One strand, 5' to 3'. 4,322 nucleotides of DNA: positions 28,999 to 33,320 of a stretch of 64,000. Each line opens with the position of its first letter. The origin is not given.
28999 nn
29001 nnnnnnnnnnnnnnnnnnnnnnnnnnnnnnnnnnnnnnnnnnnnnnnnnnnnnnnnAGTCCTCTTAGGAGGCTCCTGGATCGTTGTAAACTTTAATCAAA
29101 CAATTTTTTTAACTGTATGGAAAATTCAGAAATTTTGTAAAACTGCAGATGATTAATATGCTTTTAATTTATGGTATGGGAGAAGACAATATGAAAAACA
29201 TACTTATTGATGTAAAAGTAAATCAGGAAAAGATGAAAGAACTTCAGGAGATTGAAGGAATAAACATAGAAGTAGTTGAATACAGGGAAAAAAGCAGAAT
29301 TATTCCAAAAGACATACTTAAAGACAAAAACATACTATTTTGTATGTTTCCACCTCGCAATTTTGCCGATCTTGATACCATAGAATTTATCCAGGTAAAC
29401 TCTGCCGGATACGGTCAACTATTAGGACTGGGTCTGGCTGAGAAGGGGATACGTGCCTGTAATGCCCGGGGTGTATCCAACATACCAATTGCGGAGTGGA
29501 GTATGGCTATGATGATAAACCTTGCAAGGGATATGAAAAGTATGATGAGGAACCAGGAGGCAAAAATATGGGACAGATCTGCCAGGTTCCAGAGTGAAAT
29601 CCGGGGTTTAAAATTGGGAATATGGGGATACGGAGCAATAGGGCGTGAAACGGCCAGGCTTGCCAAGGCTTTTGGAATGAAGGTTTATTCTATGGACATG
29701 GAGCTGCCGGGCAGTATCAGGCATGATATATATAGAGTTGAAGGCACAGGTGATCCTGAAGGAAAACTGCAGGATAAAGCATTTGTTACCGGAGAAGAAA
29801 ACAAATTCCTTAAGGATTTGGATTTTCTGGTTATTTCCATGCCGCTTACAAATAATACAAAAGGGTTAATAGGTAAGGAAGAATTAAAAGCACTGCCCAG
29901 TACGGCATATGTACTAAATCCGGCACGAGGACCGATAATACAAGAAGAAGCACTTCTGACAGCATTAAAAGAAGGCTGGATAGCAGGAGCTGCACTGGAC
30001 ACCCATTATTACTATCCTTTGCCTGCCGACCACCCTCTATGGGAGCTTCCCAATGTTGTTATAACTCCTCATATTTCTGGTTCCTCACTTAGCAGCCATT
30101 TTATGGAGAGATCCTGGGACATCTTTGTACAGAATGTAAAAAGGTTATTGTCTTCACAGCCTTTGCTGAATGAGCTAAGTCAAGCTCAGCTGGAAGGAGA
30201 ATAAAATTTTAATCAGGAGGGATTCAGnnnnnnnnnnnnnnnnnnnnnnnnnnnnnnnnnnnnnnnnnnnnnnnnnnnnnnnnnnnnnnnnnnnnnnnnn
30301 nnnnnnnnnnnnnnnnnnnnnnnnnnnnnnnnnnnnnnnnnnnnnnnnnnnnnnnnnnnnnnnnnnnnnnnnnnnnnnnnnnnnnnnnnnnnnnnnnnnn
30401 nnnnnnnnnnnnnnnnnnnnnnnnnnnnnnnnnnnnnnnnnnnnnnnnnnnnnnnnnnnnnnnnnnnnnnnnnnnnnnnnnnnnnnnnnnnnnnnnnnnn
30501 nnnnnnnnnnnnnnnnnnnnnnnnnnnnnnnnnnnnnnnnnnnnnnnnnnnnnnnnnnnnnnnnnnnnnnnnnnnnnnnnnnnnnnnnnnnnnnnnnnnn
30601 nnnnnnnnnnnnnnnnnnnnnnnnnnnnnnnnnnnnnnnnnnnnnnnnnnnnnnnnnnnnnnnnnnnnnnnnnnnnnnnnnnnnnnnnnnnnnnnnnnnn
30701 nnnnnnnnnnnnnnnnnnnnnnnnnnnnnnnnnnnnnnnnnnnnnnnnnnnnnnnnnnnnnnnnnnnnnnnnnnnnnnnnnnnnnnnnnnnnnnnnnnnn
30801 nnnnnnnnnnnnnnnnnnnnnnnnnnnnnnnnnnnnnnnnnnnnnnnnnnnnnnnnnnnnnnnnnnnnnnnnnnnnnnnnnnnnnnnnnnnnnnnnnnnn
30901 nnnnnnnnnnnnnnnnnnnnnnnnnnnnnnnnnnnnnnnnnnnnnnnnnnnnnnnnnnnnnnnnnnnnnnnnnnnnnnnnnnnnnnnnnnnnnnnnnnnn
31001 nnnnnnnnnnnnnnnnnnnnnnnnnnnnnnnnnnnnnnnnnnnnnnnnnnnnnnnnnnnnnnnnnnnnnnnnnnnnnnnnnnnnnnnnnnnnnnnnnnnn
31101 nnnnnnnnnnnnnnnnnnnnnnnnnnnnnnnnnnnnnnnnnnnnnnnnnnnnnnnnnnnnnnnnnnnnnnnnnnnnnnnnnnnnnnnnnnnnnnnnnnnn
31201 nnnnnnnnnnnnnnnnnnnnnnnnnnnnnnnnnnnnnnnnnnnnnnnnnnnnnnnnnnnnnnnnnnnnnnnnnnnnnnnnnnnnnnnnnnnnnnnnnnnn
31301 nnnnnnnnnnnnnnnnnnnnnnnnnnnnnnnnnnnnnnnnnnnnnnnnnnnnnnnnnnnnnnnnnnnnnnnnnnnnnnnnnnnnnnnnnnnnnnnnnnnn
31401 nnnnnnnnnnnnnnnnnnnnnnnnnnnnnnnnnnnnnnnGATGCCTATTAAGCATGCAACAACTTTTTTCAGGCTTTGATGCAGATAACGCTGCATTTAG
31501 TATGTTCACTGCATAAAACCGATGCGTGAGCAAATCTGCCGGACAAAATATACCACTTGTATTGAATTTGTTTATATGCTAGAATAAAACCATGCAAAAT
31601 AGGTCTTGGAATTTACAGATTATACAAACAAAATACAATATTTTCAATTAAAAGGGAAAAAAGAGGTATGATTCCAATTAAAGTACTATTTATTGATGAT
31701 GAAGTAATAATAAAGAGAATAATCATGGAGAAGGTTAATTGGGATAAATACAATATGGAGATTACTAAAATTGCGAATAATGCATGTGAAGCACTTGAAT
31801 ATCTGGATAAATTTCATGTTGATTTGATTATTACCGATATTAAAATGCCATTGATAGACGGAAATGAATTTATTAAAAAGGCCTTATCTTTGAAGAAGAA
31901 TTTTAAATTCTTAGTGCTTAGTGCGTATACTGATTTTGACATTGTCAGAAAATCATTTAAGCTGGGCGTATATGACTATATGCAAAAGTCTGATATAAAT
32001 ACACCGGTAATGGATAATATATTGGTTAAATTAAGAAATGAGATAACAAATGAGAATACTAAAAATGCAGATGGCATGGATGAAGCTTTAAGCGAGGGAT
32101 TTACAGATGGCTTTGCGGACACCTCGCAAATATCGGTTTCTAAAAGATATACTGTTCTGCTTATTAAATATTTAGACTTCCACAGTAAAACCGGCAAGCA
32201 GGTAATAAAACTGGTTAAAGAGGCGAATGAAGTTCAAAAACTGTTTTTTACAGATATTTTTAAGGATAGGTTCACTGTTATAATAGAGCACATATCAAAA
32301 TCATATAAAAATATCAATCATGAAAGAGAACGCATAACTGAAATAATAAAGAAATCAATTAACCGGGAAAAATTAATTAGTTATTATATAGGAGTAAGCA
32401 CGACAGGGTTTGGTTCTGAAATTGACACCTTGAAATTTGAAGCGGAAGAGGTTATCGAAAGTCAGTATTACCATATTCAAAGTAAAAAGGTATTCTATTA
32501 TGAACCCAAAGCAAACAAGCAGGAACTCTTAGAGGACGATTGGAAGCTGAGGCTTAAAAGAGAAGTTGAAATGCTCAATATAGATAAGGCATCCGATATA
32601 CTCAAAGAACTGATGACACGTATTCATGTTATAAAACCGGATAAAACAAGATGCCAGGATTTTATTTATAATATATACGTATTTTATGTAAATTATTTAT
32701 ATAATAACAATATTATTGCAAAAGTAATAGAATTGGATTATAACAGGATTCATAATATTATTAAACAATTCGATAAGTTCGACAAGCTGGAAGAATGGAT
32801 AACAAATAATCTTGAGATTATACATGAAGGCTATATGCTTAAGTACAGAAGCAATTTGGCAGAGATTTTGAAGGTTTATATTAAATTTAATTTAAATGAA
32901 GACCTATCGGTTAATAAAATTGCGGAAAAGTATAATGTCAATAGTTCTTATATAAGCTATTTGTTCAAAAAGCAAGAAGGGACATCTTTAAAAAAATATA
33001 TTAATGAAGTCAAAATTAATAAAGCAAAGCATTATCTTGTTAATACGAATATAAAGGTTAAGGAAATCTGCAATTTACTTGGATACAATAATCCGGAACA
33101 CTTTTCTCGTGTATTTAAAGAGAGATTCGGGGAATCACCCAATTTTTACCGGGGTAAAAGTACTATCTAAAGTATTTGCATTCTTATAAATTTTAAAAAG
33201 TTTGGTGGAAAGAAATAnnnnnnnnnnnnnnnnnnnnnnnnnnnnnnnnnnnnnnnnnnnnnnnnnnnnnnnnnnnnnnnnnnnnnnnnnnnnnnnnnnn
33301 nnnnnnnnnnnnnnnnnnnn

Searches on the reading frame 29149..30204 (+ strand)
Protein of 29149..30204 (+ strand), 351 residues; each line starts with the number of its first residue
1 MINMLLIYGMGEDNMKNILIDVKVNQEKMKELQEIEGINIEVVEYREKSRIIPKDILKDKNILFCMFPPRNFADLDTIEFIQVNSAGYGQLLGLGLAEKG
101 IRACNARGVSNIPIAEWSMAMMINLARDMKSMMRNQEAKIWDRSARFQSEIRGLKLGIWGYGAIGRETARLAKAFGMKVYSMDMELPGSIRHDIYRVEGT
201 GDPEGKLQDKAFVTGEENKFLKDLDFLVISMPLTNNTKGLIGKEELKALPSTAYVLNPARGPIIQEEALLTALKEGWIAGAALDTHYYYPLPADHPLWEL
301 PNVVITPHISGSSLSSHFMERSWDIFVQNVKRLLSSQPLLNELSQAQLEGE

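Call 10: search_protein_families(library=pfam, proteins=[window:29149-30204:+], max_evalue=0.0001)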
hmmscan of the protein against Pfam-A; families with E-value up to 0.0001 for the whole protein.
window:29149-30204:+ (351 aa): 1 family
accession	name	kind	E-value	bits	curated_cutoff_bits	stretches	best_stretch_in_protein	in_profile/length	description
PF02826.25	2-Hacid_dh_C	-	1.1e-49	168.7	25.1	1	119-310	1-178/178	D-isomer specific 2-hydroxyacid dehydrogenase, NAD binding domain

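Call 51: search_protein_families(library=ncbifam, proteins=[window:29149-30204:+], max_evalue=0.00001)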
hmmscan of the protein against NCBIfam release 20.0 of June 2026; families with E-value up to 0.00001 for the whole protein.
window:29149-30204:+ (351 aa): 20 families
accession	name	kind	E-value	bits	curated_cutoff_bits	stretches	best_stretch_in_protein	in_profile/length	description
NF041369.1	Dhydh_Halo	equivalog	1.2e-46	159.3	400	1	56-342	37-303/305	D-2-hydroxyacid dehydrogenase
TIGR01327.1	PGDH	equivalog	2e-39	135.8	454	1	98-315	83-284/525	phosphoglycerate dehydrogenase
NF005069.0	PRK06487.1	equivalog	1.7e-37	129.2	448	2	219-317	196-296/320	2-hydroxyacid dehydrogenase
NF009714.1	PRK13243.1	equivalog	1.1e-35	123.6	455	1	96-314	86-295/332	glyoxylate reductase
NF005387.0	PRK06932.1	equivalog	2.4e-34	118.7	492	2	219-316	193-294/314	2-hydroxyacid dehydrogenase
NF008759.0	PRK11790.1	equivalog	2.9e-32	111.9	404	2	218-313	199-298/410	phosphoglycerate dehydrogenase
NF006263.0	PRK08410.1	equivalog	4.1e-28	98.7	389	2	205-335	178-308/311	D-2-hydroxyacid dehydrogenase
NF005027.0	PRK06436.1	equivalog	8.8e-28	97.3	261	2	79-182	51-151/303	2-hydroxyacid dehydrogenase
NF005750.0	PRK07574.1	equivalog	9.2e-27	94.1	329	1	98-317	135-342/386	NAD-dependent formate dehydrogenase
NF011938.0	PRK15409.1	equivalog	2.7e-26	92.4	492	1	86-313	75-290/324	glyoxylate/hydroxypyruvate reductase GhrB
NF000492.1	vanH_gen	exception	4.6e-22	78.5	540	1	218-285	184-251/312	D-lactate dehydrogenase VanH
NF012013.0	PRK15469.1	equivalog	2.8e-21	75.9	403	1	213-311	179-278/312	glyoxylate/hydroxypyruvate reductase GhrA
NF000112.1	vanH-Amyco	exception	6.4e-18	65.1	625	1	219-285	214-280/348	VanH-AOV family D-lactate dehydrogenase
NF006374.0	PRK08605.1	subfamily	3.4e-17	62.5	356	1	78-288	70-265/332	D-lactate dehydrogenase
NF000151.1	vanH-Ac1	exception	4.1e-17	62.5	750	2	220-285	222-287/351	D-lactate dehydrogenase VanH-Ac1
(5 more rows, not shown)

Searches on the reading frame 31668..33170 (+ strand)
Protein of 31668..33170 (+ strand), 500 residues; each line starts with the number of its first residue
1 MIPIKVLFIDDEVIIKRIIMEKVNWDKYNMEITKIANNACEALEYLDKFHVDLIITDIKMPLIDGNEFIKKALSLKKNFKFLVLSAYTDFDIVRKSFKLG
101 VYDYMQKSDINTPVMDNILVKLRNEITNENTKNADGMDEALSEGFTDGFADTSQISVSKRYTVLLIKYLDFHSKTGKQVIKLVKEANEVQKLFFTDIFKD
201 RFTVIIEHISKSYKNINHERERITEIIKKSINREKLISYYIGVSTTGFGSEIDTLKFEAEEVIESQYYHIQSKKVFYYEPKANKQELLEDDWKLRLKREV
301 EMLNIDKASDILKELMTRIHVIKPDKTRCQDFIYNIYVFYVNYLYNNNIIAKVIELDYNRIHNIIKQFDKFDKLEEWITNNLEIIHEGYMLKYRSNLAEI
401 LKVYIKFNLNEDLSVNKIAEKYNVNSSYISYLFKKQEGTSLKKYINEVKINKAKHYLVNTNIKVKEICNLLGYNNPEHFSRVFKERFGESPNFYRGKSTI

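Call 10: search_protein_families(library=pfam, proteins=[window:31668-33170:+], max_evalue=0.0001)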
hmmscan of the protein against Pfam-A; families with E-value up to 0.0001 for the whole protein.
window:31668-33170:+ (500 aa): 3 families
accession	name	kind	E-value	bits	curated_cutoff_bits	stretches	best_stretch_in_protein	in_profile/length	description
PF12833.13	HTH_18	-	7.3e-21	74.7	33.6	1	418-495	1-78/80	Helix-turn-helix domain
PF00165.29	HTH_AraC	-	2.2e-17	63.2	26.6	2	459-495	6-41/42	Bacterial regulatory helix-turn-helix proteins, AraC family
PF00072.30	Response_reg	-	4.3e-15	56.3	30.2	1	6-108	1-100/111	Response regulator receiver domain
